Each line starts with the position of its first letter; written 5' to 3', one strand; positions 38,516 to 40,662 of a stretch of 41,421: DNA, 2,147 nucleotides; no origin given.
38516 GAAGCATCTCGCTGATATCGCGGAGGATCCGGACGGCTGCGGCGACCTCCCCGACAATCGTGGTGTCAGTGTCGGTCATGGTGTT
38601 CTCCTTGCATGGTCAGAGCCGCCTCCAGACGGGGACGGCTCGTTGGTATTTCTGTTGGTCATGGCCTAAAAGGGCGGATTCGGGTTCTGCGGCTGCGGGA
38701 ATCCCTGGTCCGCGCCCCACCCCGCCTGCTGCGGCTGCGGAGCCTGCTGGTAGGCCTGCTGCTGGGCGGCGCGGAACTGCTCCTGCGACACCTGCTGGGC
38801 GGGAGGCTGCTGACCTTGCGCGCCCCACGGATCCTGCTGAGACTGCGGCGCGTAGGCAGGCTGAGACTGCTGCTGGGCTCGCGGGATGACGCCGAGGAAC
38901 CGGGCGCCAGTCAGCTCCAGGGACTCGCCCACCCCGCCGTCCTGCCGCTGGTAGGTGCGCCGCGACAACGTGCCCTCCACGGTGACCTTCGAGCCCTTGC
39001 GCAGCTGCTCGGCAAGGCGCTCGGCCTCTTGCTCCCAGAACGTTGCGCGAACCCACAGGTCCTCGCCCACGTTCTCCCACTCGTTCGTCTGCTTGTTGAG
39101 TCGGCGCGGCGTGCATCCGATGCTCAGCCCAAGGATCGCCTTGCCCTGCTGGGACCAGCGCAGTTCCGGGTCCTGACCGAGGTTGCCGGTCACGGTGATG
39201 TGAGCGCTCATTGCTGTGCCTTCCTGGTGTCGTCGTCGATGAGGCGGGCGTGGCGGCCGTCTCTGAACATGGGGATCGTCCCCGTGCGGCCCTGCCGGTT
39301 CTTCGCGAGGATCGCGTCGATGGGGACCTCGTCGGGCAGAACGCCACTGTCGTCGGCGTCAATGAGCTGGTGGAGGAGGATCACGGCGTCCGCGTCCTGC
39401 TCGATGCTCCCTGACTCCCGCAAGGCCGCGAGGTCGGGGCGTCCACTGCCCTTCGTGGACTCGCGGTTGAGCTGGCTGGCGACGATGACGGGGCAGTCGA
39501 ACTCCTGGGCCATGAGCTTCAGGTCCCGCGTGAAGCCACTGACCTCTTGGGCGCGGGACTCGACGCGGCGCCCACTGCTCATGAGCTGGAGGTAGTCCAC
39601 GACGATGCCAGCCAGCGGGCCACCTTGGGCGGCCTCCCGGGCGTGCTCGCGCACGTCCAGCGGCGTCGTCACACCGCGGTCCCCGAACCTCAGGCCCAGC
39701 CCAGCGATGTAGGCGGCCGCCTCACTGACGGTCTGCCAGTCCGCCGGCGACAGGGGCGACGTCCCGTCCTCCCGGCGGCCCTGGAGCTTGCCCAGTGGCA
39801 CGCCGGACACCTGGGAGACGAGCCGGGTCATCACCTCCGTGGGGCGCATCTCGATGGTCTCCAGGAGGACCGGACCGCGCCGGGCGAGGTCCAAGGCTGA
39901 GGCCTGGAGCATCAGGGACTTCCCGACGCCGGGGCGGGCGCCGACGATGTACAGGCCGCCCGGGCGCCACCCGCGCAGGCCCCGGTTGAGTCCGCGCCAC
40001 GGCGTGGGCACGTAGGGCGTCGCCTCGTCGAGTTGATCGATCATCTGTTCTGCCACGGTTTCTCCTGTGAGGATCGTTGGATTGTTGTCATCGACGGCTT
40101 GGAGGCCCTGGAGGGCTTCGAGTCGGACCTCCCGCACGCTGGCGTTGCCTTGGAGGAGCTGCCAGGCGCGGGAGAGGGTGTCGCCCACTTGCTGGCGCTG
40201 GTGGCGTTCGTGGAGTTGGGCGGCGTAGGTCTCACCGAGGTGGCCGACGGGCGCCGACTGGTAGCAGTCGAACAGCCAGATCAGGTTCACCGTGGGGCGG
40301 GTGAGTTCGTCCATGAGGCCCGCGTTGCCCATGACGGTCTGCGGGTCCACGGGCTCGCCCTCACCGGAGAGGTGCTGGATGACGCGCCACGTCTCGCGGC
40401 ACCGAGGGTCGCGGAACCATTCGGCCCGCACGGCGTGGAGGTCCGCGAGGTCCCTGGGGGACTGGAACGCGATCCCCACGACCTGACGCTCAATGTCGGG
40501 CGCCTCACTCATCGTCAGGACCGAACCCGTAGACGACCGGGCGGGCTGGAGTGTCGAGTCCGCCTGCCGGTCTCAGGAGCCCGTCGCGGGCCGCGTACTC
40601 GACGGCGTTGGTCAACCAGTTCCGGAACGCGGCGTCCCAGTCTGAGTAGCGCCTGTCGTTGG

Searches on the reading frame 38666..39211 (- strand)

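Call 23: search_protein_families(library=pfam, proteins=[window:38666-39211:-], max_evalue=0.01)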
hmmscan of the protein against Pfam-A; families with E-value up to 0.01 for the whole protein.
window:38666-39211:- (181 aa): 2 families
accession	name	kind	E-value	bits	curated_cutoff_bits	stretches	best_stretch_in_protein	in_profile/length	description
PF00436.31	SSB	-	1.7e-19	70.3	26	1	4-101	3-97/104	Single-strand binding protein family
PF01336.31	tRNA_anti-codon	-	6.2e-05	23.3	27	1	54-91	29-61/75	OB-fold nucleic acid binding domain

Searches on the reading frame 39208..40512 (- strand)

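Call 23: search_protein_families(library=pfam, proteins=[window:39208-40512:-], max_evalue=0.01)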
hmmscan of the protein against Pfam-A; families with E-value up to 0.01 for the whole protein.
window:39208-40512:- (434 aa): 3 families
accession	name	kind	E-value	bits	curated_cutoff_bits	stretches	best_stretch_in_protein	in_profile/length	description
PF03796.21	DnaB_C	-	4.9e-54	183.8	27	1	168-421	2-250/255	DnaB-like helicase C terminal domain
PF13481.12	AAA_25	-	3.4e-09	37.1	27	1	179-350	26-192/195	AAA domain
PF00772.26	DnaB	-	1.3e-06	28.8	23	1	4-72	5-74/103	DnaB-like helicase N terminal domain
